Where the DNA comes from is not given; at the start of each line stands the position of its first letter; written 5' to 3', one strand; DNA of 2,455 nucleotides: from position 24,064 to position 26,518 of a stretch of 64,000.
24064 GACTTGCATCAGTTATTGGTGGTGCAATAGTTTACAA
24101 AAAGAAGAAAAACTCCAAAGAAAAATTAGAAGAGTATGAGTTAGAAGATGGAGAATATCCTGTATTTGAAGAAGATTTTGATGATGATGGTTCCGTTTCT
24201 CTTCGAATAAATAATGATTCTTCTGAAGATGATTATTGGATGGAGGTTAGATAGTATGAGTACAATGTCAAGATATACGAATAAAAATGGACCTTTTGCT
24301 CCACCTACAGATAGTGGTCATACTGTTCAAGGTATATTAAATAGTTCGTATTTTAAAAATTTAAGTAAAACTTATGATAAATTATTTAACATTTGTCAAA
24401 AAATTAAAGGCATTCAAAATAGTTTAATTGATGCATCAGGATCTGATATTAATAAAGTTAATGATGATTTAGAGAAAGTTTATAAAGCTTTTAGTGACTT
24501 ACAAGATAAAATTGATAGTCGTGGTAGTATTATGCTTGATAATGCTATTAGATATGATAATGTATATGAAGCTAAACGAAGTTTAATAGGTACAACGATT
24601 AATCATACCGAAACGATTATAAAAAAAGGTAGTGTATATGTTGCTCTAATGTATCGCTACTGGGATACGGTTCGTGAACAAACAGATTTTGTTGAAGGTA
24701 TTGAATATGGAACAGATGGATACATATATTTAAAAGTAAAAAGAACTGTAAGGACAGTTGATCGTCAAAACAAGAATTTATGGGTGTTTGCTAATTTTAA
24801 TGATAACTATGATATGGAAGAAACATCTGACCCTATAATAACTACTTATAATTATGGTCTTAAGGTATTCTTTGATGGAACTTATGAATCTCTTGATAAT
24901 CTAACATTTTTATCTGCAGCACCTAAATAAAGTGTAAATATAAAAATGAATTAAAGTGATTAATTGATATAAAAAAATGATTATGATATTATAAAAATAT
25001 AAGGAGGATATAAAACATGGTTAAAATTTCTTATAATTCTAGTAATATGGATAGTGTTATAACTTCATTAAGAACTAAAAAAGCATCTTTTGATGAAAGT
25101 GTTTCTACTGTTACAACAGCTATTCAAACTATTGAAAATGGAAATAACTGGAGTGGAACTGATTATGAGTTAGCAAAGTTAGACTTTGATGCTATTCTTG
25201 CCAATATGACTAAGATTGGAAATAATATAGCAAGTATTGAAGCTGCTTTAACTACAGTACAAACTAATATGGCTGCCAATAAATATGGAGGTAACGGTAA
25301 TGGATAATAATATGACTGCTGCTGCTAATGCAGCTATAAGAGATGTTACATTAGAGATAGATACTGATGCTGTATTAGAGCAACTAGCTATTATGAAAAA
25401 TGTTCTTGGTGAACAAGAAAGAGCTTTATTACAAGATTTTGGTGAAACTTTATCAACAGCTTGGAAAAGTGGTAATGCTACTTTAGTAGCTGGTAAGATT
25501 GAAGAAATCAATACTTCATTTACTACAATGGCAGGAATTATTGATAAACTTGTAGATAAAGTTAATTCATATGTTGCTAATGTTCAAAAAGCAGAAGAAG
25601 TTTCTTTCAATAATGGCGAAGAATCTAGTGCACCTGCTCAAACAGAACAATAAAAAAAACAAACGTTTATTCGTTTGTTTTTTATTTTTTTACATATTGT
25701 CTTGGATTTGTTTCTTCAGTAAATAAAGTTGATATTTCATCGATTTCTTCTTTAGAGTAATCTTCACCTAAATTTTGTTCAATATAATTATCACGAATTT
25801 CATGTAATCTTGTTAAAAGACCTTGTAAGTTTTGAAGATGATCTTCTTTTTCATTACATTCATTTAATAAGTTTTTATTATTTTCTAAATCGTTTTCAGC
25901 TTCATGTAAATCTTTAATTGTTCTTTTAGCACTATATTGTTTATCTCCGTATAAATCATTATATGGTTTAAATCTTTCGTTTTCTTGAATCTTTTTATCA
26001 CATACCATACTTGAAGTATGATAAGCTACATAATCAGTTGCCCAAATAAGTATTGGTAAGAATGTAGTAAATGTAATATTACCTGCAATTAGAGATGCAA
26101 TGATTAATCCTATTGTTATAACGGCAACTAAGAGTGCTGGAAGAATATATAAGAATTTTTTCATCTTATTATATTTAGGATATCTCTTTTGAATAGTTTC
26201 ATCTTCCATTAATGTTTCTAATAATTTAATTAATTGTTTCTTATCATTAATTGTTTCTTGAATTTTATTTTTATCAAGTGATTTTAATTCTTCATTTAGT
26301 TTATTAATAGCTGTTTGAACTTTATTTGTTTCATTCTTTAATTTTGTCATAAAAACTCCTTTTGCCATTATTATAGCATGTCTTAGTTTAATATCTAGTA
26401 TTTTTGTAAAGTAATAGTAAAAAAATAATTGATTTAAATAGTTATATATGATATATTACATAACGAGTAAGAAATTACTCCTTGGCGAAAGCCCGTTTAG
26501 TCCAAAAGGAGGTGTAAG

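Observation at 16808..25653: Two WXG100-pair loci, each next to a signal-peptide-less, C-terminally anchored repeat protein: candidate ESX/T7SS-like substrate module with no ATPase in the window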

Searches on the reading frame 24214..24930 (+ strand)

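Call 3: search_protein_families(library=pfam, max_evalue=1, proteins=[window:24214-24930:+])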
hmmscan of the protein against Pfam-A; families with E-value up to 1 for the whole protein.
window:24214-24930:+ (238 aa): 3 families
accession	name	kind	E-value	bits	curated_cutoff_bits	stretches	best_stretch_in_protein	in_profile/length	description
PF11401.13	Tetrabrachion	-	0.011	16.2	27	1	202-235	3-32/49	Tetrabrachion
PF05802.16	SctB2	-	0.12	13.3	26.5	1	43-75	121-153/162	SPI-2 type 3 secretion system translocon protein SctB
PF05478.16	Prominin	-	0.21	10.1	34.3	1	34-129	324-423/799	Prominin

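Call 4: search_protein_families(library=ncbifam, max_evalue=1, proteins=[window:24214-24930:+])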
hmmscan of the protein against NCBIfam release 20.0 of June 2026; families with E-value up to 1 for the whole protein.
window:24214-24930:+ (238 aa): 1 family
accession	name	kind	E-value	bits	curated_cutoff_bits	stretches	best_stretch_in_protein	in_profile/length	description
NF051474.1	APH_3p_Ia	exception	0.031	13.3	625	1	48-126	137-213/271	aminoglycoside O-phosphotransferase APH(3')-Ia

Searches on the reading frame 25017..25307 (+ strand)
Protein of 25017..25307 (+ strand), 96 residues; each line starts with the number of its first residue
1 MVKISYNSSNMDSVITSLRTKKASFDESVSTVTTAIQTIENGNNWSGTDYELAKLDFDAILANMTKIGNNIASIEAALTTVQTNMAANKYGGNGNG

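Call 3: search_protein_families(library=pfam, max_evalue=1, proteins=[window:25017-25307:+])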
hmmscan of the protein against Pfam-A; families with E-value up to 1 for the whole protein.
window:25017-25307:+ (96 aa): 3 families
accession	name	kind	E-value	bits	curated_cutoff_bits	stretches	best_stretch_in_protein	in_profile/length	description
PF06013.18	WXG100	-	0.00015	22.4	27.3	1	4-87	2-83/86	Proteins of 100 residues with WXG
PF07889.17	DUF1664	-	0.036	14.5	34.6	1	8-83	47-122/124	Protein of unknown function (DUF1664)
PF02996.22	Prefoldin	-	0.07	13.5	23.2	0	13-44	3-34/120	Prefoldin subunit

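Call 4: search_protein_families(library=ncbifam, max_evalue=1, proteins=[window:25017-25307:+])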
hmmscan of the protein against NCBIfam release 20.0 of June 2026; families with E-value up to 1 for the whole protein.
window:25017-25307:+ (96 aa): 6 families
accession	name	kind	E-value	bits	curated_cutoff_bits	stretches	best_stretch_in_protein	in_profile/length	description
TIGR03930.1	WXG100_ESAT6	subfamily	5.8e-06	26.4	44.85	1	4-87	2-83/90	WXG100 family type VII secretion target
NF010667.0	PRK14064.1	equivalog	0.051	13.9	134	1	19-44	2-27/75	exodeoxyribonuclease VII small subunit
TIGR00293.1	TIGR00293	equivalog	0.061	13.4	53.9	0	7-41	7-41/129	prefoldin subunit alpha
NF008112.0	PRK10859.1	equivalog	0.069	11.6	354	1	19-88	37-107/483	membrane-bound lytic murein transglycosylase MltF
NF002572.0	PRK02224.1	equivalog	0.089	11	1087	1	10-88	262-340/888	DNA double-strand break repair ATPase Rad50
TIGR04197.1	T7SS_SACOL2603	subfamily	0.15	12.6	26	1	4-78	1-74/85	TIGR04197 family type VII secretion effector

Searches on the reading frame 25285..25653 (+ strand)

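Call 3: search_protein_families(library=pfam, max_evalue=1, proteins=[window:25285-25653:+])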
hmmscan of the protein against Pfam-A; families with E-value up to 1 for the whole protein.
window:25285-25653:+ (122 aa): 5 families
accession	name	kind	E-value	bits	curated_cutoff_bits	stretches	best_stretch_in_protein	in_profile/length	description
PF12422.13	Condensin2nSMC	-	0.0039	17.7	27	1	22-74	21-72/149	Condensin II non structural maintenance of chromosomes subunit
PF18733.6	HEPN_LA2681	-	0.019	14.8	27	1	64-110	51-97/204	LA2681-like HEPN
PF23943.1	PUS7L_N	-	0.045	14.3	27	1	36-65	2-31/80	PUS7L N-terminal domain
PF08771.16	FRB_dom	-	0.081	13.6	24.7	1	16-89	19-97/99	FKBP12-rapamycin binding domain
PF08439.15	Peptidase_M3_N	-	0.12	13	25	1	38-68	35-65/70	Oligopeptidase F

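Call 4: search_protein_families(library=ncbifam, max_evalue=1, proteins=[window:25285-25653:+])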
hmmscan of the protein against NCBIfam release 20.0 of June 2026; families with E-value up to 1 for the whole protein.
window:25285-25653:+ (122 aa): 2 families
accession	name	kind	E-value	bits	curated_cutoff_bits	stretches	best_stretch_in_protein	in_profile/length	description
NF035934.1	ESAT6_2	subfamily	0.017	15.3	100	1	54-110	36-92/96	pore-forming ESAT-6 family protein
NF011925.1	PRK15396.1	subfamily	0.18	12.1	108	1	69-105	24-60/78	major outer membrane lipoprotein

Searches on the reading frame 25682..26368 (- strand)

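Call 3: search_protein_families(library=pfam, max_evalue=1, proteins=[window:25682-26368:-])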
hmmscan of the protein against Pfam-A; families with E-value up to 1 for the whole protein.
window:25682-26368:- (228 aa): 9 families
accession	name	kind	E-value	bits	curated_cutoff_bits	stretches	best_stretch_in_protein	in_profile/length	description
PF10199.14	Adaptin_binding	-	0.002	19.3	32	1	145-196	30-83/98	Alpha and gamma adaptin binding protein p34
PF14746.11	WASH-7_C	-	0.019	15.2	25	1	19-85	3-61/175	WASH complex subunit 7, C-terminal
PF19592.4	DUF6097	-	0.031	14.9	27.5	1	16-88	10-81/152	Family of unknown function (DUF6097)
PF06109.18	HlyE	-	0.066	13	25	1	148-200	115-168/333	Haemolysin E (HlyE)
PF24611.2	Spectrin_Anc-1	-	0.069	13.9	33.2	1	148-192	39-83/115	Nuclear anchorage protein 1, spectrin-like repeat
PF05524.18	PEP-utilisers_N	-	0.22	12.1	24.4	1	9-62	32-83/121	PEP-utilising enzyme, N-terminal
PF14071.11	YlbD_coat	-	0.36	11.5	27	1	11-56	59-104/126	Putative coat protein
PF17675.6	APG6_N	-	0.68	10.8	45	1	8-63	70-125/132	Apg6 coiled-coil region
PF24419.1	Cupin_NOL9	-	0.78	9.7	27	1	11-69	69-127/152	Polynucleotide 5'-hydroxyl-kinase NOL9, N-terminal domain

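Call 4: search_protein_families(library=ncbifam, max_evalue=1, proteins=[window:25682-26368:-])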
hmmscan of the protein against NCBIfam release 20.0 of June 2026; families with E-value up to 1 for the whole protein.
window:25682-26368:- (228 aa): 2 families
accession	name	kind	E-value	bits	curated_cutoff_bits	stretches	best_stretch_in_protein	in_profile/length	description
NF007304.0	PRK09784.1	equivalog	0.0013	17.7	812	1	4-102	268-370/418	YccE family protein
NF033885.1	conj_TraP_IncI1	equivalog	0.55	9.9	135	0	9-65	97-152/217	conjugal transfer protein TraP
